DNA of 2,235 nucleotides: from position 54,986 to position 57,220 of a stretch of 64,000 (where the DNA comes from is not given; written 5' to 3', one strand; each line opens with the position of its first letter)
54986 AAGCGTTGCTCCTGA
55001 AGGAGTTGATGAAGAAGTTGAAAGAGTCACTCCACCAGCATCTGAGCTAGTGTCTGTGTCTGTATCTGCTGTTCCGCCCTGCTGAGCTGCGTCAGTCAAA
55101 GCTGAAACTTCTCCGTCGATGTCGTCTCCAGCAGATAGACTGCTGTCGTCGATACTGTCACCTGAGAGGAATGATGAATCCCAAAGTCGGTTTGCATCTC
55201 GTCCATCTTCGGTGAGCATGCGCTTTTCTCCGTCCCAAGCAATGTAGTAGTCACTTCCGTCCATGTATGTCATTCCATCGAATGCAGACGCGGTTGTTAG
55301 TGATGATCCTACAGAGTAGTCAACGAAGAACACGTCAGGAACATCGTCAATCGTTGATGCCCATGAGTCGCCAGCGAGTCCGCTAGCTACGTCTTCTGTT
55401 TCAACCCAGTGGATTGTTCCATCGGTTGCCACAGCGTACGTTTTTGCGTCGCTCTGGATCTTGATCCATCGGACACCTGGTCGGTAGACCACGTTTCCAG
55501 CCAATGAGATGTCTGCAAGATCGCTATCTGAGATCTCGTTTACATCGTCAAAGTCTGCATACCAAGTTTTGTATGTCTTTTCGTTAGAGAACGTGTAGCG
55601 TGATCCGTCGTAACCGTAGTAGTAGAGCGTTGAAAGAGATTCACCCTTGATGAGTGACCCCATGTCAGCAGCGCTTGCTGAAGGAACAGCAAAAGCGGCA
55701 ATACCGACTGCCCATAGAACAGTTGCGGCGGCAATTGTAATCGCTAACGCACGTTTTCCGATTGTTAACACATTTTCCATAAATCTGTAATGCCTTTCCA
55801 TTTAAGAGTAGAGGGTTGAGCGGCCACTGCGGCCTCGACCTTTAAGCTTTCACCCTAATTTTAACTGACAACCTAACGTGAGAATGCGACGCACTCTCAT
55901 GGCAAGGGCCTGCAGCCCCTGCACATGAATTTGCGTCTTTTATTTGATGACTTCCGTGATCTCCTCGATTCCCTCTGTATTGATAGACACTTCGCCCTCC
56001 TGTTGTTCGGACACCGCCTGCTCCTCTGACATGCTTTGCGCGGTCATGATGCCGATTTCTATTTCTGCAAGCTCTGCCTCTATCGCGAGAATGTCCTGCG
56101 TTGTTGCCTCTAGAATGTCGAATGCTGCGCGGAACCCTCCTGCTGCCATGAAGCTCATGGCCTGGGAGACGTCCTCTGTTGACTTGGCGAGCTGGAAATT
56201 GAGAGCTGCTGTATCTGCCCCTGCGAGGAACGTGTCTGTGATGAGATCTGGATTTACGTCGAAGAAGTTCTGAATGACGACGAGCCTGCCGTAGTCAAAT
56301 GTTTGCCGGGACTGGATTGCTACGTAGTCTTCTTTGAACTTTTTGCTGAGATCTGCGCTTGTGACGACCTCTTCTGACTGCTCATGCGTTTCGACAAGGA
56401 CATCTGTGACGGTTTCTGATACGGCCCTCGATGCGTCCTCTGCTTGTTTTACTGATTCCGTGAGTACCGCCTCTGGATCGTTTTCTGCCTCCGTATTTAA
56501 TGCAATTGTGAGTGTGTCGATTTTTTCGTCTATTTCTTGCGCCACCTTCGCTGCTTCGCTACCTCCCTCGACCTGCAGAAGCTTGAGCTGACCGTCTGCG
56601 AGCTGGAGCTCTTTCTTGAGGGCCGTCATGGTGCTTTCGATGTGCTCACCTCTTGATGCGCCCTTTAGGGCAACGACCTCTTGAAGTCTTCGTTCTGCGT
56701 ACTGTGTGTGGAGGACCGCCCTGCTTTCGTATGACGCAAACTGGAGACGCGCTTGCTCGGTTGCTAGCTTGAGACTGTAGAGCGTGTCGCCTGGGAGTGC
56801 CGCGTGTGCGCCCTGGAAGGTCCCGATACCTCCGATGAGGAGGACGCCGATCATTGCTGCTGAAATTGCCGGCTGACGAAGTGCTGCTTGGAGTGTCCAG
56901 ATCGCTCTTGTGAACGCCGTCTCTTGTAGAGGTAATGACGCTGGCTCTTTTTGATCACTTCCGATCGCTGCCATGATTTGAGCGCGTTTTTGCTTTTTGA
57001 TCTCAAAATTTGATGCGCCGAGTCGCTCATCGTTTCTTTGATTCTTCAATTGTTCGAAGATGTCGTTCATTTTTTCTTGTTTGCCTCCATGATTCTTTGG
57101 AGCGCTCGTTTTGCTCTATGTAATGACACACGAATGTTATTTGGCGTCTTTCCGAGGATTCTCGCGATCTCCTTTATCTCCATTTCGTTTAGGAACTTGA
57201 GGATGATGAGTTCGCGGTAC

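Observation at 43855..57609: Candidate surface-glycoprotein biogenesis module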

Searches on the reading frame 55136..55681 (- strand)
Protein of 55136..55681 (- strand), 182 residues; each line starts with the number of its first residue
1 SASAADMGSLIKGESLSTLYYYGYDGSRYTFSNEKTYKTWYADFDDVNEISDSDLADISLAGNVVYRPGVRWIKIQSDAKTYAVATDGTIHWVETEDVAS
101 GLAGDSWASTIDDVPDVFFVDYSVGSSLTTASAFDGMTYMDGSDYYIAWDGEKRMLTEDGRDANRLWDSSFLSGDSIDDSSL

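Call 67: predict_structure(alignment_id=A6)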
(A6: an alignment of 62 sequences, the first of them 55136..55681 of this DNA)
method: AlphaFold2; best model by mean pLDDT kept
length: 182 residues; sequences in the alignment: 62
mean_pLDDT: 93.4   pTM: 0.85
mean pLDDT of the five models: 93.4, 92.6, 92.5, 92.3, 91.7
residues with pLDDT >= 90: 171; 70-90: 7; 50-70: 3; < 50: 1
segments of 3 or more residues with pLDDT < 50: none
pLDDT, mean of each block of 10 residues (from residue 1): 77 93 95 93 93 94 93 94 95 97 93 92 96 96 95 96 93 94 93
secondary structure, 60 per line:
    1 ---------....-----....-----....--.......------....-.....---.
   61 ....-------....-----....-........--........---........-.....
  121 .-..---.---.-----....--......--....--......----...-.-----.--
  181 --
elements in order: E10-13 E19-22 E28-31 H34-40 E47-50 H52-56 E60-64 E72-75 E81-84 E89-93 H96-103 H107-110 E111-114 H116-121 E138-141 E144-149 E152-155 H158-163

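Call 91: search_protein_representatives(protein=window:55136-55681:-)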
Query: 182 residues. Proteins with E-value up to 0.001 (for the whole library): 3907; up to 1e-10: 3110; up to 1e-30: 556. The best 150 are listed.
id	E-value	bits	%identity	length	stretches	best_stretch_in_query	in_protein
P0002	2.7e-78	278.3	73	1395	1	2-182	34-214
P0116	1.1e-72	260.0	56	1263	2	2-182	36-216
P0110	2.5e-72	258.8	69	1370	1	2-182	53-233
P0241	4.7e-70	251.4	67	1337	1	2-182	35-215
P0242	2.3e-69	249.2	48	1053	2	7-138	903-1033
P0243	5.4e-66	238.2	66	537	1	2-182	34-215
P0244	7.5e-64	231.2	61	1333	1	2-182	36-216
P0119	5.8e-63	228.3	63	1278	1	2-179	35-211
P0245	2.5e-60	219.7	59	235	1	1-182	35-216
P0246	6.6e-60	218.4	55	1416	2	2-182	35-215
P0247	1.2e-58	214.3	59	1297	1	2-182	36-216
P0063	1.8e-58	213.7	59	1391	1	2-180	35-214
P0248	4.6e-58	212.3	60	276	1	2-174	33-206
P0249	1.0e-57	211.2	60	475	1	1-182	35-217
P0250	1.7e-57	210.5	60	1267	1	4-180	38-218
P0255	2.3e-55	203.5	44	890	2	6-137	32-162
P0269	1.3e-49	184.8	39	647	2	7-136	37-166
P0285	4.8e-40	153.6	43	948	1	4-172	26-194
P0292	3.4e-39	150.8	53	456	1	7-134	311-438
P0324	1.1e-37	145.9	53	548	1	6-135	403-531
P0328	1.5e-37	145.5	54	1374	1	5-142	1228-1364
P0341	4.4e-37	144.0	56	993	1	4-129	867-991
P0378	6.4e-36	140.2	54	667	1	8-131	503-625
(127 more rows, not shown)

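Call 92: search_protein_families(library=pfam, proteins=[P0242, P0243, P0255, P0269, P0292, P0324, P0328, P0341, P0378, P0285], max_evalue=0.001)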
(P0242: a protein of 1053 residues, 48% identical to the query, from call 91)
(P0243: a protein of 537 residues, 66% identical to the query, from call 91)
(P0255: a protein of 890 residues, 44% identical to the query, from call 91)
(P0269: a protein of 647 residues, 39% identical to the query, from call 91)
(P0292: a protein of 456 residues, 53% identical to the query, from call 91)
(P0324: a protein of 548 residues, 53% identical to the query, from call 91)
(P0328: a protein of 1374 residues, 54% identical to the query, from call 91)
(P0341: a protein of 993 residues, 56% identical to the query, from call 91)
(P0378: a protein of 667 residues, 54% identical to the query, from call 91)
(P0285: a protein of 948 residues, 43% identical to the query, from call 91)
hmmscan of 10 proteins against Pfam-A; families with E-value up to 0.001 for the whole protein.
P0242 (1053 aa): 2 families
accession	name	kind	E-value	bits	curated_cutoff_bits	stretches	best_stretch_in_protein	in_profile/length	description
PF11258.13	DUF3048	-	3.6e-43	147.7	25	1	592-722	12-144/148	Protein of unknown function (DUF3048) N-terminal domain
PF17479.7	DUF3048_C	-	8.2e-25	87.8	25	1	758-862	9-114/114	Protein of unknown function (DUF3048) C-terminal domain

P0243 (537 aa): 0 families

P0255 (890 aa): 0 families

P0269 (647 aa): 0 families

P0292 (456 aa): 0 families

P0324 (548 aa): 2 families
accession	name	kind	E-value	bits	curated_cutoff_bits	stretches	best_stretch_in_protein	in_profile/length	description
PF02369.22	Big_1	-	1.2e-11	45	34.9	1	305-398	2-93/93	Bacterial Ig-like domain (group 1)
PF09134.16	Invasin_D3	-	1.2e-09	39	33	1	302-399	2-97/98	Invasin, domain 3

P0328 (1374 aa): 15 families
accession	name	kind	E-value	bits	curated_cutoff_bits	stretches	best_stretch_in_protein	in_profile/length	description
PF13620.12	CarboxypepD_reg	-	1.7e-42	144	32.3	3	347-430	2-81/82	Carboxypeptidase regulatory-like domain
PF07210.18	DUF1416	-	1.4e-18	67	23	1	341-398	16-71/97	Protein of unknown function (DUF1416)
PF00041.27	fn3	-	1.6e-12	47.9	25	2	140-221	4-82/84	Fibronectin type III domain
PF23194.1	NOMO_5th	-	1.2e-11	45.3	27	0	529-589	1-61/89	NOMO fifth transthyretin-like domain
PF16656.11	Pur_ac_phosph_N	-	6.6e-10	39.9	30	1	141-224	3-93/93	Purple acid Phosphatase, N-terminal domain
PF13715.12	CarbopepD_reg_2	-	1.8e-09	37.9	32.2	0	347-399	1-50/88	CarboxypepD_reg-like domain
PF14686.12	fn3_3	-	8.3e-09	35.5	24.4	0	342-423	6-72/75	Polysaccharide lyase family 4, domain II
PF13205.12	Big_5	-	9e-09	36.4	23.6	1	244-332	13-102/105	Bacterial Ig-like domain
PF25020.1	TTR_TEN1-4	-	5.8e-08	33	27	0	621-667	9-53/86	Teneurin TTR-like domain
PF01060.29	TTR-52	-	4.7e-05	24.3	24.9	0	461-484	27-50/79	Transthyretin-like family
PF25059.1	FN3_DSCAM-DSCAML_C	-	5.9e-05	23.8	39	0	166-227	25-85/89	DSCAM/DSCAML C-terminal Fn3-like domain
PF20598.4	DUF6795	-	0.00011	22.9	27.4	0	439-479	3-45/103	Domain of unknown function (DUF6795)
PF17210.9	SdrD_B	-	0.00041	21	29.7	1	353-404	18-69/112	SdrD B-like domain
PF25788.1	Ig_Rha78A_N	-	0.00071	20.2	27.4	0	91-125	68-102/105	Rha78A-like, N-terminal immunoglobulin domain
PF17802.7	SpaA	-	0.00073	20.1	23.1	0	354-429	11-88/91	Prealbumin-like fold domain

P0341 (993 aa): 2 families
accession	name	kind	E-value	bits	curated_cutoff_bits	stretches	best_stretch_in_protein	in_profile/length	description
PF18998.6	Flg_new_2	-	1e-26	93.2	23.6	2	563-632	1-72/73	Divergent InlB B-repeat domain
PF09479.16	Flg_new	-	6.1e-09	36.3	27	2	563-627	1-64/65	Listeria-Bacteroides repeat domain (List_Bact_rpt)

P0378 (667 aa): 1 family
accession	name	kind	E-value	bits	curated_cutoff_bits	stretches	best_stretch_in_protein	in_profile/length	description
PF00082.27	Peptidase_S8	-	3.1e-47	161.7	21.8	1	169-440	2-276/288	Subtilase family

P0285 (948 aa): 0 families

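Call 96: fold_search(model_id=the predicted structure, library=pdb)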
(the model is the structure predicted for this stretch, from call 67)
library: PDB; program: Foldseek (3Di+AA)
matches with E <= 10: 153; with E <= 0.001: 1
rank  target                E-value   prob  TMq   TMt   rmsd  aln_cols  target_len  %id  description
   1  3x3n                  6.6e-04  0.97  0.26  0.13  23.7       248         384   10  Crystal structure of EccB1 of Mycobacterium tuberculosis in spacegroup P21 (released 2015-12-09)
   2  5ebc                  1.6e-03  0.92  0.25  0.13  23.8       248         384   10  Crystal structure of EccB1 of Mycobacterium tuberculosis in spacegroup P21 (state III) (released 2016-02-17)
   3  5ebd                  2.4e-03  0.90  0.26  0.13  24.2       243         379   11  Crystal structure of EccB1 of Mycobacterium tuberculosis in spacegroup P21 (state IV) (released 2016-02-17)
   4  3x3m                  6.2e-03  0.80  0.25  0.13  23.8       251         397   11  Crystal structure of EccB1 of Mycobacterium tuberculosis in spacegroup P212121 (released 2015-12-09)
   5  4kk7                  8.4e-03  0.72  0.26  0.13  23.9       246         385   11  Structure of EccB1 from the type VII (ESX-1) secretion system of Mycobacterium tuberculosis. (released 2013-06-19)
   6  7nps_B4               3.5e-02  0.51  0.27  0.13  25.7       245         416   11  Structure of the periplasmic assembly from the ESX-5 inner membrane complex, C1 model (released 2021-05-26)
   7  7np7_B1               3.5e-02  0.51  0.26  0.11  24.6       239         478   11  Structure of an intact ESX-5 inner membrane complex, Composite C1 model (released 2021-06-02)
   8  7nps_B1               3.9e-02  0.47  0.26  0.12  24.8       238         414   10  Structure of the periplasmic assembly from the ESX-5 inner membrane complex, C1 model (released 2021-05-26)
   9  5cyu                  5.0e-02  0.47  0.27  0.15  15.7       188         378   11  Structure of the soluble domain of EccB1 from the Mycobacterium smegmatis ESX-1 secretion system. (released 2015-08-12)
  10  7np7_B4               1.0e-01  0.35  0.27  0.11  25.6       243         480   10  Structure of an intact ESX-5 inner membrane complex, Composite C1 model (released 2021-06-02)
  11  6sgy_A                3.9e-01  0.20  0.26  0.13  20.7       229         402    8  Structure of EccB3 dimer from the ESX-3 core complex (released 2019-10-09)
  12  9n6v_LL               7.6e-01  0.02  0.12  0.06  20.6       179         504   11  SSU processome maturation and disassembly, State A (released 2025-11-05)
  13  5ljo_B                9.0e-01  0.04  0.14  0.08  13.6       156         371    9  E. coli BAM complex (BamABCDE) by cryoEM (released 2016-10-12)
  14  9g33_UE               9.0e-01  0.02  0.12  0.06  17.6       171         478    9  Stalled 90S - Utp23-Krr1-deltaC3 (released 2025-06-18)
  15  6lqt_A5               1.3e+00  0.02  0.12  0.06  24.2       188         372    9  Cryo-EM structure of 90S small subunit preribosomes in transition states (State E) (released 2020-09-16)
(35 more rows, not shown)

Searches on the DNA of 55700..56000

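Call 24: search_rna_families(source=window, start=55700, end=56000, threshold=evalue, max_evalue=10, show_alignments=2)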
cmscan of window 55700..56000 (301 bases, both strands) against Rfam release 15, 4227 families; matches with E-value up to 10: 1.
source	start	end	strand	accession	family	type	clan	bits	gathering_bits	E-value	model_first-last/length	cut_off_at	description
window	55792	55828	-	RF01072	TMV_UPD-PK3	Cis-reg;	-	9.7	34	9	1-31/31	no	Pseudoknot of upstream pseudoknot domain (UPD) of the 3'UTR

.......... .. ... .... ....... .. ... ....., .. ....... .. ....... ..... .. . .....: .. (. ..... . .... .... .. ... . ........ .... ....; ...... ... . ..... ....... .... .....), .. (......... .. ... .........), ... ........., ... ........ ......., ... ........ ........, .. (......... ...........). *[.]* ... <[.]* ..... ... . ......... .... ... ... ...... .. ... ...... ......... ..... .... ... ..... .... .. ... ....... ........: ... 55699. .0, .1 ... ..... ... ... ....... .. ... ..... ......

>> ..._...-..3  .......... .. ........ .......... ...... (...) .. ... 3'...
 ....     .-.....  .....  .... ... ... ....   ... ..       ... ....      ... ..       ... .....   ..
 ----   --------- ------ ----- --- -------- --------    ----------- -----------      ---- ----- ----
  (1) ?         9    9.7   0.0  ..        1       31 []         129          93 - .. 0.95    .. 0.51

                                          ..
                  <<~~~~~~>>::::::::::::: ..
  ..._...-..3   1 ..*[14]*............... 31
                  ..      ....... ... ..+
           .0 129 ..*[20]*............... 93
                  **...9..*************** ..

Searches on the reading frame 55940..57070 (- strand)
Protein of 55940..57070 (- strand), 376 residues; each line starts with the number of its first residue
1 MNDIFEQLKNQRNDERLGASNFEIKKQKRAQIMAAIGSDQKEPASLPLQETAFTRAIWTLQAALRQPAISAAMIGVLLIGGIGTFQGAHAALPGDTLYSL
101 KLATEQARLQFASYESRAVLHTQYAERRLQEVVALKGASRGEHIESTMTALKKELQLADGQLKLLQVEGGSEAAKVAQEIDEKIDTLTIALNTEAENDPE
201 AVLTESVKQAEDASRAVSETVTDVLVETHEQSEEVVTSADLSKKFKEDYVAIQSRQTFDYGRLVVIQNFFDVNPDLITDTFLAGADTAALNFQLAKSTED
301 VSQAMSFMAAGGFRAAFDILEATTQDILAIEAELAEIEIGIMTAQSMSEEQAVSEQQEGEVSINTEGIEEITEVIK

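Call 3: search_protein_families(library=pfam, proteins=[window:55940-57070:-], max_evalue=0.01)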
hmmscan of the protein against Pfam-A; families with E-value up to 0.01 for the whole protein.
window:55940-57070:- (376 aa): 2 families
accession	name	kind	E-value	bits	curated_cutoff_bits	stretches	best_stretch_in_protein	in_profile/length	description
PF18915.5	DUF5667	-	3.1e-10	40.8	27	1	91-188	2-90/99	Domain of unknown function (DUF5667)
PF06160.17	EzrA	-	0.0041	15.9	39.6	0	143-233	249-341/557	Septation ring formation regulator, EzrA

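Call 8: search_protein_families(library=ncbifam, proteins=[window:55940-57070:-], max_evalue=0.01)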
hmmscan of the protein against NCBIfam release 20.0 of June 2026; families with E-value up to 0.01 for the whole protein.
window:55940-57070:- (376 aa): 0 families
